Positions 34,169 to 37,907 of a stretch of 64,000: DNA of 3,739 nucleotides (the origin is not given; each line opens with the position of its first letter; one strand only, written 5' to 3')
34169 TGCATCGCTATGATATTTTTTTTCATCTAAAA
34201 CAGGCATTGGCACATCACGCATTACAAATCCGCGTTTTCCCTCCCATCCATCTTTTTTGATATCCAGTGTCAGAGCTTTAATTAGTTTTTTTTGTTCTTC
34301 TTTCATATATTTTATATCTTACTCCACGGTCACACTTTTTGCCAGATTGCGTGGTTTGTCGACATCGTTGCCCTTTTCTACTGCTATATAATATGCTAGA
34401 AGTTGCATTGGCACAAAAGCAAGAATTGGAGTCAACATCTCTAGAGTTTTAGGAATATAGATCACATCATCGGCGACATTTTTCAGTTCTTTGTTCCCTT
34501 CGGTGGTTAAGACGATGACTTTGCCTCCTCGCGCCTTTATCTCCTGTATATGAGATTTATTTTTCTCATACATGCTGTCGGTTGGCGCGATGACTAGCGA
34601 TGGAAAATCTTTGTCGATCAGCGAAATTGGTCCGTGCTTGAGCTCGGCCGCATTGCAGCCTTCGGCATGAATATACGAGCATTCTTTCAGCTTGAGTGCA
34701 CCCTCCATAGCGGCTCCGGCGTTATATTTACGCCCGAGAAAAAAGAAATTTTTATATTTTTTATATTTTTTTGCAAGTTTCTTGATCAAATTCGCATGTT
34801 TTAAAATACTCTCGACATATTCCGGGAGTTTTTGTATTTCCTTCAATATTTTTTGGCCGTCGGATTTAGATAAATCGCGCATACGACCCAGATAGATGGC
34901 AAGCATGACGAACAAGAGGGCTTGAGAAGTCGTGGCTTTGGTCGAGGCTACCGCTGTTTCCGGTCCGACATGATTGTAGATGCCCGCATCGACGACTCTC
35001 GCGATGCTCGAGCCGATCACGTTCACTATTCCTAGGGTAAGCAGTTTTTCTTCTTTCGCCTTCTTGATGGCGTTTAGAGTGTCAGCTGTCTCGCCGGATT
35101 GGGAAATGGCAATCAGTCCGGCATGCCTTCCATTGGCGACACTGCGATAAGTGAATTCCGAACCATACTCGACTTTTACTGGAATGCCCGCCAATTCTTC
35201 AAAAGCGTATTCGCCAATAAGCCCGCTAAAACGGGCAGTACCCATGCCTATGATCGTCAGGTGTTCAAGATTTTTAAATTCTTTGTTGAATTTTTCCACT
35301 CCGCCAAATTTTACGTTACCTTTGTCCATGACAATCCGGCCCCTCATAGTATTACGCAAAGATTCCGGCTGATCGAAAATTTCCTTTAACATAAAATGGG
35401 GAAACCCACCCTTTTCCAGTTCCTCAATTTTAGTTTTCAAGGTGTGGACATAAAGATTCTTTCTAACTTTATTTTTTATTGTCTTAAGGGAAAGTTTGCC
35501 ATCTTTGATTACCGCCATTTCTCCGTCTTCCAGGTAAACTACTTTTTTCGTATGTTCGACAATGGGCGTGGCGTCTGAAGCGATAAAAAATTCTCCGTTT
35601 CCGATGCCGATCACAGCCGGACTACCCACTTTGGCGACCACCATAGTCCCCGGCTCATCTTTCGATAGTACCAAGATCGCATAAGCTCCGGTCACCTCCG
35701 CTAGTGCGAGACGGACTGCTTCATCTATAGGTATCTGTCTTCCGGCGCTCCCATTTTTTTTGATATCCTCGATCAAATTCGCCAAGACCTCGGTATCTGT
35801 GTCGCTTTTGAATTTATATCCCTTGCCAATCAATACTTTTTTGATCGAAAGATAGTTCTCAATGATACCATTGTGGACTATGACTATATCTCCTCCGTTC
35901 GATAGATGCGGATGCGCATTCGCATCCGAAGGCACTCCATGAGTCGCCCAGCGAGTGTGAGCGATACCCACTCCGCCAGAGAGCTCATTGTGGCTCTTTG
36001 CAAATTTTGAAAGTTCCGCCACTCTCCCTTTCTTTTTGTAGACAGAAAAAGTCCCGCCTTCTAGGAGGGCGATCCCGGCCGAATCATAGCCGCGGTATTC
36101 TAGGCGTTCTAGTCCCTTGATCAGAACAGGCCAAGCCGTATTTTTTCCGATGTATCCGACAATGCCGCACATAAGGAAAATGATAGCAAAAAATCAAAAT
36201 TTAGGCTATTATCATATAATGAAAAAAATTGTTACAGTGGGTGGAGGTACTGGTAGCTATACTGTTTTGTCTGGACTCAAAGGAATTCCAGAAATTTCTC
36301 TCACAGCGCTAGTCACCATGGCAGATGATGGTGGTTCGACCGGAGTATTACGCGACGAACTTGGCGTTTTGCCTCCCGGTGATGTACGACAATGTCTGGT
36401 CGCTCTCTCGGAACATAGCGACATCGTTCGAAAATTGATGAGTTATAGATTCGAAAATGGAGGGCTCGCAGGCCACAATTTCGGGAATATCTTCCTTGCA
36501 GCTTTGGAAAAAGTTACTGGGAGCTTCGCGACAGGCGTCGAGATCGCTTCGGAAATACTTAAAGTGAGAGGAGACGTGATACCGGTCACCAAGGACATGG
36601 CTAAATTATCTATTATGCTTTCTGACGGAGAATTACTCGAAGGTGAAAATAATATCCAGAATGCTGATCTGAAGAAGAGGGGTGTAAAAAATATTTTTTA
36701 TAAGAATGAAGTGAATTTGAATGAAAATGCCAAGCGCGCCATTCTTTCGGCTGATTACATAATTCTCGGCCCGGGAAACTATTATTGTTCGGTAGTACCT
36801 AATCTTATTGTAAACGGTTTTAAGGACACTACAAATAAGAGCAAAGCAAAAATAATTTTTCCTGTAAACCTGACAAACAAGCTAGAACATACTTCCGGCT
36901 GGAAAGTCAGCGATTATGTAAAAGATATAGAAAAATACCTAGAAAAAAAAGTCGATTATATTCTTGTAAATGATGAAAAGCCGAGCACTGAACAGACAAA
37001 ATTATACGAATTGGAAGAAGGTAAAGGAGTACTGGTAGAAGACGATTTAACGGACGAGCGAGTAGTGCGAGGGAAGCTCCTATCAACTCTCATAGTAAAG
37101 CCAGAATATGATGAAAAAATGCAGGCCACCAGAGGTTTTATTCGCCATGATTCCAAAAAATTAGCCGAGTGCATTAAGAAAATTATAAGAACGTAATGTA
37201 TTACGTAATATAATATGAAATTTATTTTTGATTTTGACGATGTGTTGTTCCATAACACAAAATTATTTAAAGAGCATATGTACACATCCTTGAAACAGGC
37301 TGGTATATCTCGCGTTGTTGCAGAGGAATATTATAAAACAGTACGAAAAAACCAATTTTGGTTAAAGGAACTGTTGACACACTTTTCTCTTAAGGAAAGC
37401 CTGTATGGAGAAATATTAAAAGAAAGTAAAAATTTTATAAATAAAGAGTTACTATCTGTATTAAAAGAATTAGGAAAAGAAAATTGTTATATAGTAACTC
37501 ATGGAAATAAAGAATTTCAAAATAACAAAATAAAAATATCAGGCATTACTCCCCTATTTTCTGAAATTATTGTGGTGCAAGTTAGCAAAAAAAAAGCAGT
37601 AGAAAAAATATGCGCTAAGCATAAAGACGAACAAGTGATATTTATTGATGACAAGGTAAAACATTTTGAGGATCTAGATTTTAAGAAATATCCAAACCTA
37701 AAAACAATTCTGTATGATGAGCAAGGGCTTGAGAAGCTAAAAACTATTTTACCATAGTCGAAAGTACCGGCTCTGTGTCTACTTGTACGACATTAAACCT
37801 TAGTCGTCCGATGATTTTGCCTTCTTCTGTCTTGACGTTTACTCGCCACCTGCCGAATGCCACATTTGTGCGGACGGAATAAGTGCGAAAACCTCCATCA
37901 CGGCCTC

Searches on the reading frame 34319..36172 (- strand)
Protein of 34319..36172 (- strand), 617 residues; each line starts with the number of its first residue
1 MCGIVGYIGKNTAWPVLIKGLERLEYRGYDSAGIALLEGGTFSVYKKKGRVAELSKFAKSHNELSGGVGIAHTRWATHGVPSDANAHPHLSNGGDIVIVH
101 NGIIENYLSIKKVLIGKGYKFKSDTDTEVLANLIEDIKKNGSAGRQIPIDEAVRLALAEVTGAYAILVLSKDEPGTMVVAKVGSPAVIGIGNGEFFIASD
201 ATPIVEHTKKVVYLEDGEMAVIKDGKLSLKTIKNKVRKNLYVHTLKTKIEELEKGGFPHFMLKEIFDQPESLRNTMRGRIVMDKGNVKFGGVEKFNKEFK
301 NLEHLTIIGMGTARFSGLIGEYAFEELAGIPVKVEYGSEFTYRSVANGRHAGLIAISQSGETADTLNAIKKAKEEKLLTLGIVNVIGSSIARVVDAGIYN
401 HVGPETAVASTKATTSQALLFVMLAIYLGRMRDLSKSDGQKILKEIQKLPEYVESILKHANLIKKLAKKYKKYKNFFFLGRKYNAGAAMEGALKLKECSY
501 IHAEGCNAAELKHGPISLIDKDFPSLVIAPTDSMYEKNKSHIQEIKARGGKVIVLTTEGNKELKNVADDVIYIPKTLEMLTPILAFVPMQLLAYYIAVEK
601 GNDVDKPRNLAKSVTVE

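Call 11: search_protein_families(library=pfam, proteins=[window:34319-36172:-], max_evalue=10)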
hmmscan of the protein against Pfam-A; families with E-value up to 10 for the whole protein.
window:34319-36172:- (617 aa): 7 families
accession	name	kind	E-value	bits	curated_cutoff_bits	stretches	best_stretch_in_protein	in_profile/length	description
PF01380.27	SIS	-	3.8e-43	146.9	25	2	303-426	6-130/131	SIS domain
PF13522.11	GATase_6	-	1.3e-18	67.7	27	1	65-199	9-129/130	Glutamine amidotransferase domain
PF13537.11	GATase_7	-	1.1e-11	45.2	25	1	74-180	3-93/123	Glutamine amidotransferase domain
PF13230.11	GATase_4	-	1.7e-05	24.4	23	1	33-160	37-162/272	Glutamine amidotransferases class-II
PF00310.26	GATase_2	-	0.14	11.3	19.9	1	44-145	179-276/420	Glutamine amidotransferases class-II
PF20504.3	IntS14_C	-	0.15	12.7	25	1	436-467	10-41/104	Integrator complex subunit 14, alpha-helical domain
PF02489.21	Herpes_glycop_H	-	0.25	10.4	20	1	440-479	10-47/501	Herpesvirus glycoprotein H main domain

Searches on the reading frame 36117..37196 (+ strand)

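Call 11: search_protein_families(library=pfam, proteins=[window:36117-37196:+], max_evalue=10)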
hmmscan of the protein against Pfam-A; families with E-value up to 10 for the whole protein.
window:36117-37196:+ (359 aa): 2 families
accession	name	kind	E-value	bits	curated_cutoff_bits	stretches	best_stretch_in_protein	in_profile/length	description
PF01933.23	CofD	-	9.4e-78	261.8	30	1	38-308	1-273/290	2-phospho-L-lactate transferase CofD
PF13846.11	DUF4196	-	0.48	11.1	25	1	284-321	23-58/112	Domain of unknown function (DUF4196)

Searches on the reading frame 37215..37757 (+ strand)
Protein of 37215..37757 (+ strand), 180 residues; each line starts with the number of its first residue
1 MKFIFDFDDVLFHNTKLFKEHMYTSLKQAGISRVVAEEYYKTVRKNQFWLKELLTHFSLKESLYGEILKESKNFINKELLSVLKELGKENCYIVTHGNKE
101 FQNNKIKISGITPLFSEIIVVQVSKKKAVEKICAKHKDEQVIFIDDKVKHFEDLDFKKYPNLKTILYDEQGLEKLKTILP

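Call 11: search_protein_families(library=pfam, proteins=[window:37215-37757:+], max_evalue=10)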
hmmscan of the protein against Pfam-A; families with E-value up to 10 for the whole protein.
window:37215-37757:+ (180 aa): 6 families
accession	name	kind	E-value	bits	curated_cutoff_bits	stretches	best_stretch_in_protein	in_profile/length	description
PF00702.32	Hydrolase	-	9.2e-08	33.1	26.4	1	3-148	4-181/191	haloacid dehalogenase-like hydrolase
PF13419.12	HAD_2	-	2.3e-05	25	23.8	1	4-148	2-162/178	Haloacid dehalogenase-like hydrolase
PF18143.6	HAD_SAK_2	-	0.0047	17.7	27.5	1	98-155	62-120/139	HAD domain in Swiss Army Knife RNA repair proteins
PF21211.3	FkbH_N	-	0.043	14.2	27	1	116-154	54-92/192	FkbH, N-terminal domain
PF10239.14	DUF2465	-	0.052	13.4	30.5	1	49-161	21-135/302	Protein of unknown function (DUF2465)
PF24100.1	DUF7381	-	2.9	8.7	27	1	53-130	23-101/121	Domain of unknown function (DUF7381)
